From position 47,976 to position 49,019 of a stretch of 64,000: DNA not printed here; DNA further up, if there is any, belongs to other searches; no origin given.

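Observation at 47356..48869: Tandem Cas6 paralogs with contrasting base composition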

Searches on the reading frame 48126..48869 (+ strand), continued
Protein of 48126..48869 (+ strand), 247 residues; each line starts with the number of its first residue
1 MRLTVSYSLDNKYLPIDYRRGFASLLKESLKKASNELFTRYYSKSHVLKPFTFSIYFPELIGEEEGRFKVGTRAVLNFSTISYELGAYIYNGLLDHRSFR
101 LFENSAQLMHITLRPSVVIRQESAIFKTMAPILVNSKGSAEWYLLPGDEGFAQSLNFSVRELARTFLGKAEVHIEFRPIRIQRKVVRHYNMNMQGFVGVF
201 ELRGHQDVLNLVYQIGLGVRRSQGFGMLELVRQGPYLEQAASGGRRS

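Call 25: search_solved_structures(query=window:48126-48866:+, max_evalue=0.01, show_alignments=3)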
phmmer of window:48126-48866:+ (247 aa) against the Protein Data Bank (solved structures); distinct sequences matched with E-value up to 0.01: 6.
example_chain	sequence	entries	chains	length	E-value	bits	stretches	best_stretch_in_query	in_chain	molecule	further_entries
5yi6_A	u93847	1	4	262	7e-09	39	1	2-230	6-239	CRISPR-associated endoribonuclease Cas6 1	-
3pkm_A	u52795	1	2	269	4.4e-08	36.4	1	15-230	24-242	CRISPR-associated endoribonuclease Cas6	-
3i4h_X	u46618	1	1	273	4.6e-08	36.4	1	15-230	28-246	endoribonuclease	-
3ufc_X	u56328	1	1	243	0.00012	25.2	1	10-232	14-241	Putative uncharacterized protein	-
3qjp_A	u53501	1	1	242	0.0019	21.2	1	10-231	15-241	Putative uncharacterized protein PH0350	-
3qjj_A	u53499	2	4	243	0.002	21.2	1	10-231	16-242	Putative uncharacterized protein PH0350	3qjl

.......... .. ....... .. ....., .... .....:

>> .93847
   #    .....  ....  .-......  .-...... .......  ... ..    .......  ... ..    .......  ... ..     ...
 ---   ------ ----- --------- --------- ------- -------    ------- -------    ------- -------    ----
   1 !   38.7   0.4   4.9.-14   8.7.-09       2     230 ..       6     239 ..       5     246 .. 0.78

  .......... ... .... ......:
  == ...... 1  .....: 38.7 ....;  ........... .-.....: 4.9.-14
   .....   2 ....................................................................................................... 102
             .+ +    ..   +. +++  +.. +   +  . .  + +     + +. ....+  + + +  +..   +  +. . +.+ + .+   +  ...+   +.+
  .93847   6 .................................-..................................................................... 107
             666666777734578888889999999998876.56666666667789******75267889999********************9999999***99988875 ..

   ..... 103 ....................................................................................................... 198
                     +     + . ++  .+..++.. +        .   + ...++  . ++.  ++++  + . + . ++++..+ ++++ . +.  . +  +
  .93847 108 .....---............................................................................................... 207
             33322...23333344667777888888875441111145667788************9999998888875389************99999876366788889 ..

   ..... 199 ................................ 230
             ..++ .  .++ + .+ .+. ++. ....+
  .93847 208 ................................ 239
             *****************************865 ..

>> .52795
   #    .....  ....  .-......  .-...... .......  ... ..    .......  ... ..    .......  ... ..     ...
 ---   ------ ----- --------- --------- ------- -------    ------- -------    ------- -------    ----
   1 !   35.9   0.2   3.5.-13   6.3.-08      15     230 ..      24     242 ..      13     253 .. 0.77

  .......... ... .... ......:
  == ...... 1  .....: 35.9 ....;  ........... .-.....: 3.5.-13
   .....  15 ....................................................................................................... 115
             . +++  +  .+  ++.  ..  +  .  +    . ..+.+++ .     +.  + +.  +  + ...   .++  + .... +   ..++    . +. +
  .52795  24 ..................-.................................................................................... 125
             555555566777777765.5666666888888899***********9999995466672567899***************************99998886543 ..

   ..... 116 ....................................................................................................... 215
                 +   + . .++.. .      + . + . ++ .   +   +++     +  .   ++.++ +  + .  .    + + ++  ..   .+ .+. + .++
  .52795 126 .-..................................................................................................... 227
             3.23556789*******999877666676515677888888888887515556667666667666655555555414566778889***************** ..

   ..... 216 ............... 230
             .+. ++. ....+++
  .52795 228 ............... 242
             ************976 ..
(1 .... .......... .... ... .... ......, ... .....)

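Call 34: find_related_loci(query=A1, collection=genome_contigs, flank=10000)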
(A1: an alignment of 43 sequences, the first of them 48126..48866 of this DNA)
Query A1 (247 aa) in genome_contigs; peptide patterns used: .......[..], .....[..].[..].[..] (x = any residue, [..] = any of these).
139 stretches matched a pattern; 103 encode a relative of the query (tblastn E <= 1e-3); the best 80 are kept; 79 distinct loci.
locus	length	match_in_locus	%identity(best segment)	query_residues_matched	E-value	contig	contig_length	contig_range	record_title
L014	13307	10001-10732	68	1-244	6e-111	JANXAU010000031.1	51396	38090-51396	MAG: Candidatus Bipolaricaulota bacterium isolate SKYB132 k141_277398, whole genome shotgun sequence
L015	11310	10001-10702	63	1-234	2e-99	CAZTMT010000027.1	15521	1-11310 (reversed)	MAG TPA_asm: uncultured Clostridia bacterium isolate binchicken_co30_143 genome assembly, contig: NODE_2672_length_15521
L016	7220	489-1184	61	1-232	3e-96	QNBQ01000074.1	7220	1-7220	MAG: Candidatus Poribacteria bacterium isolate B28_G17 B28_Guay17_scaffold_03929, whole genome shotgun sequence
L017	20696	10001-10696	61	1-232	2e-94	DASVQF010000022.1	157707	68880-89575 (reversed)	MAG TPA_asm: Pyrinomonadaceae bacterium isolate SMAG_U3200 k141_448314, whole genome shotgun sequence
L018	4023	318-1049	57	1-244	1e-92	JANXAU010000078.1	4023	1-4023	MAG: Candidatus Bipolaricaulota bacterium isolate SKYB132 k141_272708, whole genome shotgun sequence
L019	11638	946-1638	60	1-231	6e-87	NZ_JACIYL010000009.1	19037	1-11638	MAG: Thermogutta sp. isolate MAG-77 Thermogutta_C3_bin35_Scaffold_9, whole genome shotgun sequence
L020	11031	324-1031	59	1-236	2e-93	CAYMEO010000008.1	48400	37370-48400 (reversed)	MAG TPA_asm: uncultured Spirochaetia bacterium isolate binchicken_co71_42 genome assembly, contig: NODE_287_length_48400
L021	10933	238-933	50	1-231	1e-78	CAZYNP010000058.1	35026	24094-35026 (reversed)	MAG TPA_asm: uncultured Cytophagia bacterium isolate binchicken_co274_472 genome assembly, contig: NODE_3142_length_3502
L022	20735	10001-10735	48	1-233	1e-70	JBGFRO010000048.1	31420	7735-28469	MAG: Bacteroidota bacterium isolate BA1A45.2019.Bin.33 NODE_1646_length_31420_cov_13.227036, whole genome shotgun sequen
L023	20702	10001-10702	49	1-231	4e-70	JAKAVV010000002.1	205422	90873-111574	MAG: bacterium isolate YP4.bin17 NODE_55_length_205422_cov_7.840132, whole genome shotgun sequence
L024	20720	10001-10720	49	1-233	2e-69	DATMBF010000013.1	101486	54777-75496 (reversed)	MAG TPA_asm: Bacteroidota bacterium isolate SMAG_U13346 k141_86801, whole genome shotgun sequence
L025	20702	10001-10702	49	1-231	1e-68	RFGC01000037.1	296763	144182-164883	MAG: Acidobacteria bacterium isolate J014 k99_1332423, whole genome shotgun sequence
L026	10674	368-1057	46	1-231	7e-64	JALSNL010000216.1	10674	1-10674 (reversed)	MAG: Melioribacteraceae bacterium isolate 356-284_maxbin2_scaf2bin.240_VB 356-284_scaffold_2490_c1, whole genome shotgun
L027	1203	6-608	53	46-233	1e-67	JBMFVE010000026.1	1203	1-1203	MAG: Candidatus Kryptoniota bacterium isolate KM4348-21 NODE_26_length_1203_cov_1.976909, whole genome shotgun sequence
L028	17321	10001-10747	44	1-233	2e-62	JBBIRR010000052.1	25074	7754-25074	MAG: Ignavibacteriales bacterium isolate ETS170220_bin_354 NODE_1595_length_25074_cov_4.97715, whole genome shotgun sequ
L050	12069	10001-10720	36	1-232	8e-36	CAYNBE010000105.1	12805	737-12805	MAG TPA_asm: uncultured Prolixibacteraceae bacterium isolate SRP167436_co1_336 genome assembly, contig: NODE_8091_length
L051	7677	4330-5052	34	1-233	4e-35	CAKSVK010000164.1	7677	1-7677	MAG: uncultured Chitinophagaceae bacterium isolate REFINED_METABAT215_TOP10_CONTIGS_1500_ASSEMBLY_K77_MERGED__Nepal_MoBi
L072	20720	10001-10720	36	1-232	3e-37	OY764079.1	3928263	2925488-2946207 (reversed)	MAG: Bacteroidales bacterium isolate db5b4c7c-2a0e-4d21-a2ad-7e45facec811 genome assembly, chromosome: 1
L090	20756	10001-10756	27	1-231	3e-18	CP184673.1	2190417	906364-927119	Atrimonadaceae bacterium G-SL-SR-0-11 chromosome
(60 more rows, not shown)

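Call 44: search_protein_families(library=pfam, proteins=[L022:8556-9746:+, L050:8503-9915:+, L051:2132-3046:+, L051:3197-3976:+, L072:8701-9603:+, L090:8738-9799:+, L022:6092-7270:+, L050:3921-5717:+, L072:4153-5151:+, L090:4292-6490:+], max_evalue=0.001)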
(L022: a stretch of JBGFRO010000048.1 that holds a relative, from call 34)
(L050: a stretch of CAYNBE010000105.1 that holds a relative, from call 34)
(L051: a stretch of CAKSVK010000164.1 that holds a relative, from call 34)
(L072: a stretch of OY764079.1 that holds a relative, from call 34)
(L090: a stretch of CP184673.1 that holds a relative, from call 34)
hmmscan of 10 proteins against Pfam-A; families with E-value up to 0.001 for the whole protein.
L022:8556-9746:+ (396 aa): 16 families
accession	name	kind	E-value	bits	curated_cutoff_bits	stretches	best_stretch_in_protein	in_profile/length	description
PF14559.12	TPR_19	-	1.1e-16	61.3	25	2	28-73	1-46/68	Tetratricopeptide repeat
PF07719.23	TPR_2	-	2.8e-16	58.7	27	1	125-158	1-34/34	Tetratricopeptide repeat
PF13428.12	TPR_14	-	3e-15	55.6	23.5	1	54-95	3-44/44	Tetratricopeptide repeat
PF13432.12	TPR_16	-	9.6e-13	48.8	32.7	2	25-84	4-63/65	Tetratricopeptide repeat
PF00515.34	TPR_1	-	7.8e-12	44.9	27.8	1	125-158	1-34/34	Tetratricopeptide repeat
PF13431.12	TPR_17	-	7.8e-12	44.9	24.4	1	40-71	1-32/34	Tetratricopeptide repeat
PF13424.12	TPR_12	-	4.5e-10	40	30.1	1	88-154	5-74/77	Tetratricopeptide repeat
PF13181.12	TPR_8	-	1.1e-09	38.1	25.7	0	125-158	1-34/34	Tetratricopeptide repeat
PF12895.13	ANAPC3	-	1e-08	35.8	27.2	1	30-110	1-80/82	Anaphase-promoting complex, cyclosome, subunit 3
PF13174.12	TPR_6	-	5e-08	33.5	26.3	0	30-50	12-32/33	Tetratricopeptide repeat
PF13414.12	TPR_11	-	2.1e-07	31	26.8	0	142-162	11-31/42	TPR repeat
PF23914.1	TPR_CcmH_CycH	-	5.2e-07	30.1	42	0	130-163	55-88/158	Cytochrome c-type biogenesis protein H TPR domain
PF13429.12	TPR_15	-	2.5e-05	24.3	26.2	0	28-112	190-274/280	Tetratricopeptide repeat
PF24575.1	TPR_Slam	-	0.00032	21.5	35.2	0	30-64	59-93/104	Surface lipoprotein assembly modifier, N-terminal TPR repeats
PF13371.12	TPR_9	-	0.00039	20.8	35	0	30-72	7-49/73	Tetratricopeptide repeat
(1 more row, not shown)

L050:8503-9915:+ (470 aa): 0 families

L051:2132-3046:+ (304 aa): 4 families
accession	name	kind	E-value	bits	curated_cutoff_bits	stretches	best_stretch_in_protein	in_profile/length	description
PF09339.16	HTH_IclR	-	2.7e-05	24.3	22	1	14-59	2-48/52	IclR helix-turn-helix domain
PF25583.1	WCX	-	5.2e-05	24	23.9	1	229-298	4-71/76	WCX domain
PF08279.18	HTH_11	-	0.00019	21.7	25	1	16-67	1-55/55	HTH domain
PF01978.25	TrmB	-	0.00042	20.5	25.6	1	32-66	25-59/68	Sugar-specific transcriptional regulator TrmB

L051:3197-3976:+ (259 aa): 1 family
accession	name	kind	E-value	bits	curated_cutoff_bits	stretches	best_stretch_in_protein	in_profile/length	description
PF00149.33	Metallophos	-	2.6e-10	41.5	21.5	1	21-215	1-189/191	Calcineurin-like phosphoesterase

L072:8701-9603:+ (300 aa): 3 families
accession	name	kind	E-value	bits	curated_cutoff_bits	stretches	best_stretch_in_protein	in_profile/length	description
PF08279.18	HTH_11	-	6.7e-05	23.1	25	1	12-53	4-46/55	HTH domain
PF13384.12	HTH_23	-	0.00016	21.8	24.6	1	13-50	8-45/50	Homeodomain-like domain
PF13551.12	HTH_29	-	0.00072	20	28.1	0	15-50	6-40/64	Winged helix-turn helix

L090:8738-9799:+ (353 aa): 3 families
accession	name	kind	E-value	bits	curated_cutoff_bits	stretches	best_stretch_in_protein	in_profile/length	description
PF25583.1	WCX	-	1.2e-20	74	23.9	1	269-344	2-75/76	WCX domain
PF13280.12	WYL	-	1.8e-20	73.1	21.8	1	173-241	2-70/70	WYL domain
PF08279.18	HTH_11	-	2.1e-07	31.1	25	1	37-91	1-54/55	HTH domain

L022:6092-7270:+ (392 aa): 17 families
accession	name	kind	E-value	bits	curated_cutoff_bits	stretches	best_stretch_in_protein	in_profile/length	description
PF13428.12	TPR_14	-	3e-17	61.8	23.5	2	48-90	1-43/44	Tetratricopeptide repeat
PF14559.12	TPR_19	-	2.1e-16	60.5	25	1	24-84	1-61/68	Tetratricopeptide repeat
PF07719.23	TPR_2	-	1.4e-15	56.5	27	1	124-154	4-34/34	Tetratricopeptide repeat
PF13432.12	TPR_16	-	1.3e-12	48.4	32.7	1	23-81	6-64/65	Tetratricopeptide repeat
PF00515.34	TPR_1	-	8.2e-12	44.9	27.8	0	126-154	6-34/34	Tetratricopeptide repeat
PF13181.12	TPR_8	-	1.3e-10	41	25.7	0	49-80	2-33/34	Tetratricopeptide repeat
PF13174.12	TPR_6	-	6.1e-09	36.4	26.3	0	54-80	6-32/33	Tetratricopeptide repeat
PF13431.12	TPR_17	-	3.4e-08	33.6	24.4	0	36-68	1-33/34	Tetratricopeptide repeat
PF12895.13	ANAPC3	-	4e-08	33.9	27.2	1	27-107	2-81/82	Anaphase-promoting complex, cyclosome, subunit 3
PF13424.12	TPR_12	-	4.8e-08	33.5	30.1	0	51-111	6-74/77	Tetratricopeptide repeat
PF13414.12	TPR_11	-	2e-07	31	26.8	0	24-62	4-42/42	TPR repeat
PF23914.1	TPR_CcmH_CycH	-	1.2e-05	25.7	42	0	51-118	90-157/158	Cytochrome c-type biogenesis protein H TPR domain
PF13371.12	TPR_9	-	3.6e-05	24.1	35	1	23-84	4-65/73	Tetratricopeptide repeat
PF13429.12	TPR_15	-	0.00023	21.2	26.2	0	25-110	191-276/280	Tetratricopeptide repeat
PF24575.1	TPR_Slam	-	0.00048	21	35.2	0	58-103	57-102/104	Surface lipoprotein assembly modifier, N-terminal TPR repeats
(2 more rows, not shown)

L050:3921-5717:+ (598 aa): 3 families
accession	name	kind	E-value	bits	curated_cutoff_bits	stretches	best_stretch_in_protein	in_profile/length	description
PF13444.12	Acetyltransf_5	-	7.5e-23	81.6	22.4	1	339-440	1-102/102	Acetyltransferase (GNAT) domain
PF19576.4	Acyltransf_2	-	7.7e-17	61.5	27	1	35-268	29-259/266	Acyltransferase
PF01553.26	Acyltransferase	-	6.1e-10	39.5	23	1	70-199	6-130/132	Acyltransferase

L072:4153-5151:+ (332 aa): 2 families
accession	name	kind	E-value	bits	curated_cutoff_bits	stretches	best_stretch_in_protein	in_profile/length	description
PF01012.27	ETF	-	2e-51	174.8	26.7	1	11-187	2-178/181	Electron transfer flavoprotein domain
PF00766.25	ETF_alpha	-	9.8e-36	122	27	1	210-290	1-81/81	Electron transfer flavoprotein FAD-binding domain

L090:4292-6490:+ (732 aa): 5 families
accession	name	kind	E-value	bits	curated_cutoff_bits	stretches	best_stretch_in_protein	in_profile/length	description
PF00015.26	MCPsignal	-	6.7e-49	166.5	34.6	1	476-653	5-168/172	Methyl-accepting chemotaxis protein (MCP) signalling domain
PF02743.24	dCache_1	-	1.8e-23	83.7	45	1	43-266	3-234/240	Cache domain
PF00672.30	HAMP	-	1.1e-09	38.9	25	1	315-367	1-52/53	HAMP domain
PF22673.2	MCP-like_PDC_1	-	0.00012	23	27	1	133-188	56-111/113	Methyl-accepting chemotaxis protein-like, first PDC sensor domain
PF05615.18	THOC7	-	0.00071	20.3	28.7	1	553-645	19-112/136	Tho complex subunit 7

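Call 63: predict_structure(alignment_id=A1)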
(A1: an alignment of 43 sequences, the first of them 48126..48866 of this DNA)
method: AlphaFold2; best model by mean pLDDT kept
length: 247 residues; sequences in the alignment: 43
mean_pLDDT: 93.6   pTM: 0.89
mean pLDDT of the five models: 93.6, 93.5, 93.0, 92.5, 92.3
residues with pLDDT >= 90: 216; 70-90: 22; 50-70: 1; < 50: 8
segments of 3 or more residues with pLDDT < 50: 240-247
pLDDT, mean of each block of 10 residues (from residue 1): 98 96 98 96 92 98 93 98 97 96 97 96 98 88 93 96 95 96 92 95 98 97 97 80 44
secondary structure, 60 per line:
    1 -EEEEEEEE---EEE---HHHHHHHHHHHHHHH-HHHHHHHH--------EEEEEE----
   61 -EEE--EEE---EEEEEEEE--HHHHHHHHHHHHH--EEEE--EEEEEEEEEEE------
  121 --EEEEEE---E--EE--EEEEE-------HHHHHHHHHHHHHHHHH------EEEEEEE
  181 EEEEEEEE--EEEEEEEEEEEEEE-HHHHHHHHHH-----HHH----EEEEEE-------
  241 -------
elements in order: E2-9 E13-15 H19-33 H35-42 E51-56 E62-64 E67-69 E73-80 H83-95 E98-101 E104-114 E123-128 E139-143 H151-167 E174-188 E191-204 H206-215 E228-233

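Call 67: fold_search(model_id=the predicted structure, library=pdb)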
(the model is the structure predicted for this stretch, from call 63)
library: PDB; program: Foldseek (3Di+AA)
matches with E <= 10: 1115; with E <= 0.001: 68
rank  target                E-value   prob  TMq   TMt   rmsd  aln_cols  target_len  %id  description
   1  5yi6_A                3.0e-19  1.00  0.74  0.76   4.4       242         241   22  CRISPR associated protein Cas6 (released 2018-09-12)
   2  5yi6_D                4.1e-19  1.00  0.75  0.77   4.3       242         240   21  CRISPR associated protein Cas6 (released 2018-09-12)
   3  5yi6_B                1.6e-18  1.00  0.75  0.77   4.2       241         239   22  CRISPR associated protein Cas6 (released 2018-09-12)
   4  3i4h                  1.8e-18  1.00  0.79  0.84   2.7       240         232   20  Crystal structure of Cas6 in Pyrococcus furiosus (released 2009-09-22)
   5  3qjj_B                3.7e-18  1.00  0.81  0.83   3.0       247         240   19  One RAMP protein binding different RNA substrates (released 2012-02-08)
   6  3ufc                  7.8e-18  1.00  0.84  0.85   2.9       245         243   20  Characterization of a Cas6-related gene from Pyrococcus furiosus (released 2012-03-21)
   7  3qjj_A                1.8e-17  1.00  0.81  0.82   3.1       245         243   20  One RAMP protein binding different RNA substrates (released 2012-02-08)
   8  3pkm_X                9.6e-17  1.00  0.78  0.82   3.2       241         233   21  Crystal structure of Cas6 with its substrate RNA (released 2011-03-09)
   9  3pkm_A                6.4e-16  1.00  0.79  0.84   2.7       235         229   21  Crystal structure of Cas6 with its substrate RNA (released 2011-03-09)
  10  4c9d_A                1.3e-13  1.00  0.69  0.65   4.4       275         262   20  Cas6 (TTHB231) product complex (released 2013-11-06)
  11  6fjw                  4.5e-13  1.00  0.65  0.67   4.5       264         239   13  Streptococcus thermophilus Cas6 (released 2019-02-06)
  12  4c9d_B                3.4e-12  1.00  0.64  0.62   5.1       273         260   19  Cas6 (TTHB231) product complex (released 2013-11-06)
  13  4ilm_A                6.6e-10  1.00  0.58  0.53   5.6       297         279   17  CRISPR RNA Processing endoribonuclease (released 2013-03-20)
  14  4c98                  7.5e-10  1.00  0.55  0.56   5.3       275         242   18  Thermus thermophilus Cas6 (TTHB231) (released 2013-11-06)
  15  4ill_A                1.1e-09  1.00  0.59  0.54   5.7       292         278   14  Recognition and Cleavage of a non-structured CRISPR RNA by its Processing Endoribonuclease Cas6 (released 2013-03-20)
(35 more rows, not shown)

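Call 80: search_protein_families(library=padloc, proteins=[window:48126-48869:+], max_evalue=0.00001)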
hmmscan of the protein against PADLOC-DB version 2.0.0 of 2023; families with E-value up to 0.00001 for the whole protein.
window:48126-48869:+ (247 aa): 15 families
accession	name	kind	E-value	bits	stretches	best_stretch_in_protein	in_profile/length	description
PDLC01783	Cas6b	-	2e-59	199.1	1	1-231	1-225/225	-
PDLC02103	Cas6b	-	9.8e-42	141.4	1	1-231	1-239/240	-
PDLC00956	Cas6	-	3.3e-32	110.7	1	44-229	4-200/200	CRISPR-associated endoribonuclease Cas6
PDLC01788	Cas6b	-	2.4e-31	107.5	1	14-231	3-218/219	-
PDLC01451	Cas6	-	2.9e-31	107.5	1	1-231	1-218/219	"CAS-I,CAS-II,CAS-III,CAS-IV,CAS-V,CAS-VI; crRNAmaturation"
PDLC01609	Cas6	-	3.6e-30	103.5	1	92-230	1-137/137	"CAS-I,CAS-II,CAS-III,CAS-IV,CAS-V,CAS-VI; crRNAmaturation"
PDLC01782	Cas6b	-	1.1e-29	102.1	1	1-231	1-234/235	-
PDLC02105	Cas6b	-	2.5e-27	94.2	1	1-231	1-237/237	-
PDLC01789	Cas6b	-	1.3e-26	92.1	1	1-229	1-238/240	-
PDLC01372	Cas6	-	9.6e-26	89.3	1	1-229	1-234/235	"CAS-I,CAS-II,CAS-III,CAS-IV,CAS-V,CAS-VI; crRNAmaturation"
PDLC01265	Cas6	-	2.7e-22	78.5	1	49-229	2-179/179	"CAS-I,CAS-II,CAS-III,CAS-IV,CAS-V,CAS-VI; crRNAmaturation"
PDLC01718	typeIV_Cas6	-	5e-18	63.8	1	1-246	1-255/262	Cas6_7_IV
PDLC01790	Cas6b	-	1e-16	59.4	1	13-230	20-245/246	-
PDLC02098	Cas6_IIIa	-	8.3e-15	53.7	1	1-230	1-199/200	-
PDLC01786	Cas6b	-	7.6e-14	50.1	1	24-228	29-227/228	-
